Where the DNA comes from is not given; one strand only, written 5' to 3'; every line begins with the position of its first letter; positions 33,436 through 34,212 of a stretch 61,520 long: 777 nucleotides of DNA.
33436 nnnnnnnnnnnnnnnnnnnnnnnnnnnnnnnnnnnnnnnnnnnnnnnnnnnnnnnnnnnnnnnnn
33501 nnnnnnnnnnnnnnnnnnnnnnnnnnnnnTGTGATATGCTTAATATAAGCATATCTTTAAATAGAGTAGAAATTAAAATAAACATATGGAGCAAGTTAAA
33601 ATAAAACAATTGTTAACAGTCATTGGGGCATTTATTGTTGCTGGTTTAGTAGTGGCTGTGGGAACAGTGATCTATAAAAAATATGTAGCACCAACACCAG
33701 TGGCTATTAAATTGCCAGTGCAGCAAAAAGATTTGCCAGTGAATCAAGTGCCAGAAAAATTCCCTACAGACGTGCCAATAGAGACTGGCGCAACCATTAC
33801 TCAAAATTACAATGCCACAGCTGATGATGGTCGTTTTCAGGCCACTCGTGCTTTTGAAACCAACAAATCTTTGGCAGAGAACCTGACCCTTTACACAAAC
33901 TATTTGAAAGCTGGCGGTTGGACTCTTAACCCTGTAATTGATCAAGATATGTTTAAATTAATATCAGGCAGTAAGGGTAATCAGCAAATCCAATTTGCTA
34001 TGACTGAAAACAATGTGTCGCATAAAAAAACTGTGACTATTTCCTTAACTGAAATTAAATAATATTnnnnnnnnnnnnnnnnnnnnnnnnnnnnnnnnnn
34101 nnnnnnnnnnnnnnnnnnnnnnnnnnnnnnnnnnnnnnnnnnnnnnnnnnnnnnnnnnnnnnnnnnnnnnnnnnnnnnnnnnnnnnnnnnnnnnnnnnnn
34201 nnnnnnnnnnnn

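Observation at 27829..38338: A ~10.5 kb surface-protein insertion splits the conserved rpsP / KH-protein / trmD / rplS cluster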

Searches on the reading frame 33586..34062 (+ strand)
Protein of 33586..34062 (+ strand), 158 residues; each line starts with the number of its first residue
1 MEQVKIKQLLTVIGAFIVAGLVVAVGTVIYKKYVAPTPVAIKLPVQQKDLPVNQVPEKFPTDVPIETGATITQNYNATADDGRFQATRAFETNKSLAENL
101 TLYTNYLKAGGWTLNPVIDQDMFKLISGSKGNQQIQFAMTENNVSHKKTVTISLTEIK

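Call 4: search_protein_families(library=pfam, proteins=[window:33586-34062:+], max_evalue=0.01)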
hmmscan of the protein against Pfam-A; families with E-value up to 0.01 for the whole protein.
window:33586-34062:+ (158 aa): 1 family
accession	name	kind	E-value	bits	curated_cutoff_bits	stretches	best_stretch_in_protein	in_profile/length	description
PF22852.1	SoxE_N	-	0.008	16.4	27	0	8-40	6-41/48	Sulfocyanin, N-terminal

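Call 10: find_homologous_proteins(query=window:33586-34062:+, max_evalue=0.001)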
Query window:33586-34062:+ (158 aa): 31 proteins with E <= 0.001 among 69 candidates.
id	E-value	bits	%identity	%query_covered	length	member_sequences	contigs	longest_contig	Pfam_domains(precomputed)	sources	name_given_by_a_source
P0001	2.2e-96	337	100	100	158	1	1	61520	-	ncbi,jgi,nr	ncbi:MAG TPA: hypothetical protein VHQ41_02735 [Patescibacteria group bacterium]|jgi:hypothetical pr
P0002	1.0e-39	154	49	96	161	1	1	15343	PF27226.1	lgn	-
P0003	1.6e-39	153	53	91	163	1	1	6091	PF27226.1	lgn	-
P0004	3.3e-39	152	49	96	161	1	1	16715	PF27226.1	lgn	-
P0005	5.3e-37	145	56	77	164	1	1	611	PF27226.1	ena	-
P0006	1.2e-35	140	63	66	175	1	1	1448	PF27226.1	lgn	-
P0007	3.2e-34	136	57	72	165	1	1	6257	PF27226.1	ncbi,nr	ncbi:MAG: hypothetical protein M3Q64_00495 [bacterium]|nr:hypothetical protein [bacterium]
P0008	7.2e-34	135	56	68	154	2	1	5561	PF27226.1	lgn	-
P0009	1.6e-33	134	57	70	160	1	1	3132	-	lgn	-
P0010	4.6e-33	132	54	71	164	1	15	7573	PF27226.1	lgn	-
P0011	6.3e-33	132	43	94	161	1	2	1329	PF27226.1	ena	-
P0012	1.3e-32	131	54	72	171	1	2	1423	PF27226.1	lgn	-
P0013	1.4e-32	130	44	83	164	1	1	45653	PF27226.1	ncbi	-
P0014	3.1e-32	129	53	70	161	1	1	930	PF27226.1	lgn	-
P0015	1.1e-31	128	54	71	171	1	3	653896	PF27226.1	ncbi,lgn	-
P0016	1.5e-31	127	46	92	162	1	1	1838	PF27226.1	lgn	-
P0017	1.5e-30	124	41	96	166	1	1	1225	PF27226.1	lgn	-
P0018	2.7e-30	123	52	73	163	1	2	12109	PF27226.1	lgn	-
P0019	3.8e-30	123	44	96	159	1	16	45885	-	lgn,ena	-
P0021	2.6e-29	120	50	71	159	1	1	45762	PF27226.1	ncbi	-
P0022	3.3e-29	120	52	73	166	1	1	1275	PF27226.1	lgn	-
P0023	3.6e-29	119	44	96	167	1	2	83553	PF27226.1,PF17359.8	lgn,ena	-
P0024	1.3e-27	114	42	86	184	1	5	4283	PF27226.1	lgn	-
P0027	1.3e-26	111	39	97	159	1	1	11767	PF27226.1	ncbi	-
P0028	2.2e-26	110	46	89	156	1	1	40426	-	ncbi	-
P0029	1.6e-25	108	47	70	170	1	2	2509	PF27226.1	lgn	-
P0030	1.0e-24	105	39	85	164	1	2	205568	PF27226.1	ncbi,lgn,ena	-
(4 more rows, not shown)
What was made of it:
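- On PF27226 (AF_1845) family, for S1-S3: 23 of 31 S homologues carry a precomputed PF27226 hit (call 10).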

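Call 20: search_protein_families(library=ncbifam, proteins=[window:33586-34062:+], max_evalue=0.01)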
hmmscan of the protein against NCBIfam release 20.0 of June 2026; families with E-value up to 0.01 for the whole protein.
window:33586-34062:+ (158 aa): 0 families

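Call 21: find_encoding_contigs(protein=P0015, flank=10000, max_places=3)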
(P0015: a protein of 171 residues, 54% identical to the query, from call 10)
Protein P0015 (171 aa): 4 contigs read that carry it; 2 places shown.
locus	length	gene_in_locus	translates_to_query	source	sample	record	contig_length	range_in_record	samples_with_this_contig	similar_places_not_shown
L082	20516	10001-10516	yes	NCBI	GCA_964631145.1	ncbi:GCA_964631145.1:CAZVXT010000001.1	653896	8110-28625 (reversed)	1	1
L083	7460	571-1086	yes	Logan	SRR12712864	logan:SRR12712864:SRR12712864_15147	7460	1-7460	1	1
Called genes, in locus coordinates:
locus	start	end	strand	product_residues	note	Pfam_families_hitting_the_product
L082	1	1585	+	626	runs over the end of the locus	PF00004:AAA, PF07728:AAA_5 (weak), PF17862:AAA_lid_3, PF01434:Peptidase_M41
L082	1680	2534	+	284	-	-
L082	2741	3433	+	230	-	PF22935:RM44_endonuclase (weak), PF14622:Ribonucleas_3_3, PF00636:Ribonuclease_3, PF00035:dsrm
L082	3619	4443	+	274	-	PF04542:Sigma70_r2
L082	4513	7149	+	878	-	PF02463:SMC_N, PF13304:AAA_21 (faint), PF13476:AAA_23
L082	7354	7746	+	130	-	PF00886:Ribosomal_S16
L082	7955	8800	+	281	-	-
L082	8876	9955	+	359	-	-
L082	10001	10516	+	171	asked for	PF27226:AF_1845 (weak)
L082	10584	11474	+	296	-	PF18306:LDcluster4, PF03641:Lysine_decarbox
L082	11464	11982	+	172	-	-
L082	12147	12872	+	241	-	-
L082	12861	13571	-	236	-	-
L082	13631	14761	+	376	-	-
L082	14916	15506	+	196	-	-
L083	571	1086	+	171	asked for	PF27226:AF_1845 (weak)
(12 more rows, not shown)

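Call 22: find_encoding_contigs(protein=P0030, flank=10000, max_places=3)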
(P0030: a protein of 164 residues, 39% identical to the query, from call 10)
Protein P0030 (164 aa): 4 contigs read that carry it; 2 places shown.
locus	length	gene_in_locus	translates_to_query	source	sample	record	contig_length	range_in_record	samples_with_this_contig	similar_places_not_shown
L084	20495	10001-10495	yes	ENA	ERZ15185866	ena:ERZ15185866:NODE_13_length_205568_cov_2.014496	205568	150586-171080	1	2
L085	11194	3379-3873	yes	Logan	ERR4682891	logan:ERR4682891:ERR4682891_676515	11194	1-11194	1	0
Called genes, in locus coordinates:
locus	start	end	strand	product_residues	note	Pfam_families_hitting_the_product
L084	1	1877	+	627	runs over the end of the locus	PF06480:FtsH_ext (faint), PF00004:AAA, PF07728:AAA_5 (weak), PF23902:AAA_lid_PRS2_C (weak), PF17862:AAA_lid_3, PF01434:Peptidase_M41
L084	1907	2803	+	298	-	-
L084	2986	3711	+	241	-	PF22935:RM44_endonuclase (faint), PF14622:Ribonucleas_3_3, PF00636:Ribonuclease_3, PF00035:dsrm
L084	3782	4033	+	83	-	PF02604:PhdYeFM_antitox (weak)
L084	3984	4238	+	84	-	-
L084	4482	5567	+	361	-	PF18780:HNH_repeat (faint)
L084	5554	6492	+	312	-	PF02195:ParB_N, PF17762:HTH_ParB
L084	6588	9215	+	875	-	PF02463:SMC_N, PF13175:AAA_15, PF13304:AAA_21, PF13476:AAA_23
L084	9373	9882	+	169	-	PF00886:Ribosomal_S16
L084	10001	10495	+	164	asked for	PF27226:AF_1845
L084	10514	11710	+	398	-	-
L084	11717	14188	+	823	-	-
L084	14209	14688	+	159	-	PF27226:AF_1845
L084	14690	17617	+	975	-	-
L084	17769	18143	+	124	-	PF13083:KH_KhpA-B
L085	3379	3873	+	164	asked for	PF27226:AF_1845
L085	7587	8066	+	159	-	PF27226:AF_1845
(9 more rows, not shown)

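Call 23: find_encoding_contigs(protein=P0023, flank=10000, max_places=3)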
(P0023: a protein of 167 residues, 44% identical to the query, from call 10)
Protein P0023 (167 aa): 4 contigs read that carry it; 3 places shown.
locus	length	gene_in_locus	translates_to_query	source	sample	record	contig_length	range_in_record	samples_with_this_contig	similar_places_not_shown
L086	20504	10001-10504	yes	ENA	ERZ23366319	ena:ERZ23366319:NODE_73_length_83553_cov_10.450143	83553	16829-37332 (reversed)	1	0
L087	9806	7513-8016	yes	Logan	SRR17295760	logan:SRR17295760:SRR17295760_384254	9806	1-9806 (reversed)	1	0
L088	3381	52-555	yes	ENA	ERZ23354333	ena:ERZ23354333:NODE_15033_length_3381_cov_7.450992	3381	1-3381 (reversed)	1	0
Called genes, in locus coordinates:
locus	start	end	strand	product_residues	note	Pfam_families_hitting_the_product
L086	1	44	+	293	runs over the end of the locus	PF18895:T4SS_pilin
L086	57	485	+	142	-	PF18895:T4SS_pilin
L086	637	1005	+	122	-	PF18895:T4SS_pilin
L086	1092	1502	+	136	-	PF18895:T4SS_pilin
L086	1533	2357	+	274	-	PF18895:T4SS_pilin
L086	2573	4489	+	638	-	PF06480:FtsH_ext (weak), PF00004:AAA, PF07728:AAA_5 (weak), PF23902:AAA_lid_PRS2_C (weak), PF17862:AAA_lid_3, PF01434:Peptidase_M41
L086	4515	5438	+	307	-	-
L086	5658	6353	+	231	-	PF14622:Ribonucleas_3_3, PF00636:Ribonuclease_3, PF00035:dsrm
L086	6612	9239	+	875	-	PF02463:SMC_N, PF13175:AAA_15, PF13304:AAA_21 (faint), PF13476:AAA_23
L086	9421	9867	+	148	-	PF00886:Ribosomal_S16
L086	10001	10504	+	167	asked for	PF17359:DUF5385 (faint), PF27226:AF_1845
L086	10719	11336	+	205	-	-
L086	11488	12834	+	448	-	-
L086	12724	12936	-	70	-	-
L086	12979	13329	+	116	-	-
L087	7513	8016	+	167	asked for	PF17359:DUF5385 (faint), PF27226:AF_1845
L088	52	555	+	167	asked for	PF17359:DUF5385 (faint), PF27226:AF_1845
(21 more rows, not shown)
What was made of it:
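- Closest known: PF27226 'AF_1845' family of small uncharacterised proteins. Same: Most S homologues carry a precomputed PF27226 hit (calls 10, 21-23).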

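Call 26: search_solved_structures(query=A2, max_evalue=10, show_alignments=2)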
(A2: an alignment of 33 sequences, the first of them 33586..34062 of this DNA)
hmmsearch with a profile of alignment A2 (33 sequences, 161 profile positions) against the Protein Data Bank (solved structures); distinct sequences matched with E-value up to 10: 6.
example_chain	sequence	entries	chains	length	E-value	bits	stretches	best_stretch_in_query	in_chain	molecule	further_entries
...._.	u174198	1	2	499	0.55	13.1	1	99-137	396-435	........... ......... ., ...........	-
7x1r_A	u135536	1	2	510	0.58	13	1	99-137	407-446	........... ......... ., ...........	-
2zz0_A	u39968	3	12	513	0.58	13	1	99-137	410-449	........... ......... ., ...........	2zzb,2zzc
3qfa_A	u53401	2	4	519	0.6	13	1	99-137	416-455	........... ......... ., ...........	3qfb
2j3n_A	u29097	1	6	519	0.6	13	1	99-137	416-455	THIOREDOXIN REDUCTASE 1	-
2cfy_A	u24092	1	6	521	0.61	13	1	99-137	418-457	THIOREDOXIN REDUCTASE 1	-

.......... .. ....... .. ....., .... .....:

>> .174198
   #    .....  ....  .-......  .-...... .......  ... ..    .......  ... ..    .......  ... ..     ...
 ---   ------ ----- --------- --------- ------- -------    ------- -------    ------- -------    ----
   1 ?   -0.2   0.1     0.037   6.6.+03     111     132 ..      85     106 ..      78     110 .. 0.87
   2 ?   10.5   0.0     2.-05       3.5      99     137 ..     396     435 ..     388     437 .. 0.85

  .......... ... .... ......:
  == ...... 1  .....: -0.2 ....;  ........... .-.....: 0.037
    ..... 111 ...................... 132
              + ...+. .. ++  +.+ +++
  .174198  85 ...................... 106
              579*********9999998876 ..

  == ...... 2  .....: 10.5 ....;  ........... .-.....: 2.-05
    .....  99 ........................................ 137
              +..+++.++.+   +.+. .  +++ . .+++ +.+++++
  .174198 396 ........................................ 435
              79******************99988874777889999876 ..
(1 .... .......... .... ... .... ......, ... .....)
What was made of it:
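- Tried and rejected: Only chance hits to thioredoxin reductase appeared, at E about 0.5 (call 26).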

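Call 30: predict_structure(alignment_id=A2)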
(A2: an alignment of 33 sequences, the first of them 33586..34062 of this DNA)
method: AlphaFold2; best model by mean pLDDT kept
length: 158 residues; sequences in the alignment: 33
mean_pLDDT: 91.7   pTM: 0.69
mean pLDDT of the five models: 91.7, 90.1, 89.9, 89.3, 86.6
residues with pLDDT >= 90: 113; 70-90: 34; 50-70: 11; < 50: 0
segments of 3 or more residues with pLDDT < 50: none
pLDDT, mean of each block of 10 residues (from residue 1): 76 89 86 70 85 96 95 96 96 98 98 97 98 98 98 95
secondary structure, 60 per line:
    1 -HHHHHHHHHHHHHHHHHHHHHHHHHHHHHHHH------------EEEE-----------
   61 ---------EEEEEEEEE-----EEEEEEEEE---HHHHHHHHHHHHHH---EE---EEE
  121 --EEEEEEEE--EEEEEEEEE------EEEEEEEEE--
elements in order: H2-33 E46-49 E70-78 E84-92 H96-109 E118-120 E123-130 E133-141 E148-156
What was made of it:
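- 33586..34062 (+): S2: S family, subtype A. AlphaFold2 model with pLDDT 91.7, showing a TM helix at residues 2-33 and an alpha/beta domain (call 30).
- The model is confident, with pLDDT 91.7 (call 30).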

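Call 34: fold_search(model_id=the predicted structure, library=pdb)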
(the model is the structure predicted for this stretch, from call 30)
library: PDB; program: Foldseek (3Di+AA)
matches with E <= 10: 1458; with E <= 0.001: 0
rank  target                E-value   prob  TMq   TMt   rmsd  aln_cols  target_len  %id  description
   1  6e5d                  3.8e-02  0.82  0.32  0.30  12.5       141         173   11  Crystal structure of LpqN involved in cell envelope biogenesis of Mycobacterium tuberculosis (released 2019-07-24)
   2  2nn5                  4.3e-02  0.99  0.35  0.33   8.9       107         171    9  Structure of Conserved Protein of Unknown Function EF2215 from Enterococcus faecalis (released 2006-11-21)
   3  7szf_A                4.3e-02  0.63  0.18  0.10   8.1        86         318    6  Structure of the Rieske Non-heme Iron Oxygenase GxtA with beta-Saxitoxinol Bound (released 2022-01-19)
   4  4ol4                  5.0e-02  0.87  0.34  0.32   8.6       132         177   14  Crystal structure of secreted proline rich antigen MTC28 (Rv0040c) from Mycobacterium tuberculosis (released 2015-01-28)
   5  3f08_A                5.0e-02  0.60  0.20  0.23   9.1        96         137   12  Crystal structure of the putative uncharacterized protein Q6HG14 from Bacilllus thuringiensis. Northeast Structural Ge (released 2008-11-18)
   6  6wnd_B                5.3e-02  0.54  0.22  0.13   7.7       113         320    8  Structure of the Rieske non-heme iron oxygenase GxtA with dideoxysaxitoxin bound (released 2020-06-17)
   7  7szf_B                5.6e-02  0.60  0.18  0.10   8.1        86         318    7  Structure of the Rieske Non-heme Iron Oxygenase GxtA with beta-Saxitoxinol Bound (released 2022-01-19)
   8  3ijt_B                5.9e-02  0.57  0.21  0.23   9.5        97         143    8  Structural Characterization of SMU.440, a Hypothetical Protein from Streptococcus mutans (released 2009-08-25)
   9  5jql_A                5.9e-02  0.15  0.15  0.14  19.4       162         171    7  Crystal Structure of Phosphatidic acid Transporter Ups1/Mdm35 Void of Bound Phospholipid from Saccharomyces Cerevisiae (released 2017-07-12)
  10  9npg_F                6.3e-02  0.25  0.18  0.20  12.8       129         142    9  X-ray crystal structure of recombinant Can f 1-C100S in complex with human IgE mAb 12F3 Fab (released 2025-08-27)
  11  2zfd_B                6.6e-02  1.00  0.35  0.46   3.1        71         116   11  The crystal structure of plant specific calcium binding protein AtCBL2 in complex with the regulatory domain of AtCIPK (released 2008-02-19)
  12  3put_B                6.6e-02  0.35  0.20  0.21  12.0       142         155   11  Crystal Structure of the CERT START domain (mutant V151E) from Rhizobium etli at the resolution 1.8A, Northeast Struct (released 2010-12-22)
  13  8z9d_P                7.8e-02  0.80  0.31  0.27   7.0       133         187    8  cryo-EM structure of PSII-LHCII megacomplex from spinach (released 2024-11-13)
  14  4fpw_B                8.2e-02  0.93  0.33  0.32   6.4       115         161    9  Crystal Structure of CalU16 from Micromonospora echinospora. Northeast Structural Genomics Consortium Target MiR12. (released 2012-12-12)
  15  4ytw_B                8.2e-02  0.15  0.14  0.14  20.0       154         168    8  Crystal structure of Ups1-Mdm35 complex (released 2015-08-12)
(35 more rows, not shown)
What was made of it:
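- Closest known: PF27226 'AF_1845' family of small uncharacterised proteins. Same: Its best, weak fold matches are envelope lipoproteins of this type (calls 30, 34).
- The best is E=0.038 (LpqN), alongside MTC28, DcrB, PsbP and Mog1 (call 34).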

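Call 58: find_encoding_contigs(protein=P0028, flank=10000, max_places=2)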
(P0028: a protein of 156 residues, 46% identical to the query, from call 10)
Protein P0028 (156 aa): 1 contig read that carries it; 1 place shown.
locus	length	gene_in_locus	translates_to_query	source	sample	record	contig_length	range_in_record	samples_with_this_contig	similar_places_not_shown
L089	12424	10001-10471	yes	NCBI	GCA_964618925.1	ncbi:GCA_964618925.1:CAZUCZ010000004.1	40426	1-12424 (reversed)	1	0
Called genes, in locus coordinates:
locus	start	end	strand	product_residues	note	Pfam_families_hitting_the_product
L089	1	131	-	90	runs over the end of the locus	PF00216:Bac_DNA_binding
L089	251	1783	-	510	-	PF12072:RNase_Y_N, PF00013:KH_1 (weak), PF01966:HD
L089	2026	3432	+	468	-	-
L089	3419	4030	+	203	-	PF07724:AAA_2, PF10431:ClpB_D2-small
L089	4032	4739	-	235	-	PF00574:CLP_protease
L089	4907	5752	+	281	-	PF00152:tRNA-synt_2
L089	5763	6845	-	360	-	PF05697:Trigger_N, PF05698:Trigger_C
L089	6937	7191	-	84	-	-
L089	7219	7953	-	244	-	-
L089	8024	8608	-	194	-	PF00719:Pyrophosphatase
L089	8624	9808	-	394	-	PF08529:NusA_N, PF13184:KH_NusA_1st, PF26594:KH_NusA_2nd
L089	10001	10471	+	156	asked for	-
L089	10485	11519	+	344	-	-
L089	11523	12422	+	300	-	?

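Call 59: find_encoding_contigs(protein=P0019, flank=10000, max_places=2)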
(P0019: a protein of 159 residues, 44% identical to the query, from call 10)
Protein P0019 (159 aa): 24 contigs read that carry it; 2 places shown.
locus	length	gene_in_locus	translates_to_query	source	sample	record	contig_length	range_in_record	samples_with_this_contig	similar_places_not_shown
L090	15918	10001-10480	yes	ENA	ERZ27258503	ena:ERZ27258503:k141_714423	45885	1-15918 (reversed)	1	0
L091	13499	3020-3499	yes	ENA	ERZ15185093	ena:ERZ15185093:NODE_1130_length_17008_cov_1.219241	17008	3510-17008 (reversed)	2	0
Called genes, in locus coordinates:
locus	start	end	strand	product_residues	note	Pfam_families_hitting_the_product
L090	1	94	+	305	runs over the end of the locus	PF18895:T4SS_pilin (weak)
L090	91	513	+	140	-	PF18895:T4SS_pilin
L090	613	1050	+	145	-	PF18895:T4SS_pilin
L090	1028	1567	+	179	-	PF18895:T4SS_pilin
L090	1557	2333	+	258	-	PF19607:DUF6112 (faint), PF18895:T4SS_pilin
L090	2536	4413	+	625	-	PF06480:FtsH_ext (faint), PF00004:AAA, PF07728:AAA_5 (weak), PF17862:AAA_lid_3, PF01434:Peptidase_M41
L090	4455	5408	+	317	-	-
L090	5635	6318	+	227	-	PF22935:RM44_endonuclase (weak), PF14622:Ribonucleas_3_3, PF00636:Ribonuclease_3, PF00035:dsrm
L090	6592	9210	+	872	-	PF02463:SMC_N, PF13175:AAA_15, PF13304:AAA_21 (weak), PF13476:AAA_23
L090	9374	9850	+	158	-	PF00886:Ribosomal_S16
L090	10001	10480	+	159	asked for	-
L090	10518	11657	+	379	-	-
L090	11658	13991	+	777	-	-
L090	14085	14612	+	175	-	-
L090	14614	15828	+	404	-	-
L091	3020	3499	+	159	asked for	-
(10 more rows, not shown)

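Call 60: find_encoding_contigs(protein=P0027, flank=10000, max_places=2)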
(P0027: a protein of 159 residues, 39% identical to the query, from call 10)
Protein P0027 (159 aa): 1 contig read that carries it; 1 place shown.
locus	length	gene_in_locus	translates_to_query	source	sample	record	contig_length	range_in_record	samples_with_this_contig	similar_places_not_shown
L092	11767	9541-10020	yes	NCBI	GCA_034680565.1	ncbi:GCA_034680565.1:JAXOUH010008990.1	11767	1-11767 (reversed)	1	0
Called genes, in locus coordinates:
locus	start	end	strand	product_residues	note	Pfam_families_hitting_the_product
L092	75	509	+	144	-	PF18895:T4SS_pilin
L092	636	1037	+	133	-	PF18895:T4SS_pilin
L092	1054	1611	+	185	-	-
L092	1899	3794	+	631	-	PF06480:FtsH_ext (weak), PF00004:AAA, PF07728:AAA_5 (weak), PF23902:AAA_lid_PRS2_C (faint), PF17862:AAA_lid_3, PF01434:Peptidase_M41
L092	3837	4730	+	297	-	-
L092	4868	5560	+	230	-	PF22935:RM44_endonuclase (weak), PF14622:Ribonucleas_3_3, PF00636:Ribonuclease_3, PF00035:dsrm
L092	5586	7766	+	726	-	PF02463:SMC_N, PF13175:AAA_15, PF13476:AAA_23, PF13304:AAA_21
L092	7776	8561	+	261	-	PF09335:VTT_dom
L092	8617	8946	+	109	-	-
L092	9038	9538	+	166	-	PF27226:AF_1845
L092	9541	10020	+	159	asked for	PF27226:AF_1845 (weak)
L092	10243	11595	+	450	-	PF00082:Peptidase_S8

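Call 69: search_protein_families(library=pfam, proteins=[L089:10485-11519:+], max_evalue=0.001)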
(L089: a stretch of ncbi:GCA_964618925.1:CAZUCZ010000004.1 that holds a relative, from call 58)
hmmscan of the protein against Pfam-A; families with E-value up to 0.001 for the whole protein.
L089:10485-11519:+ (344 aa): 0 families
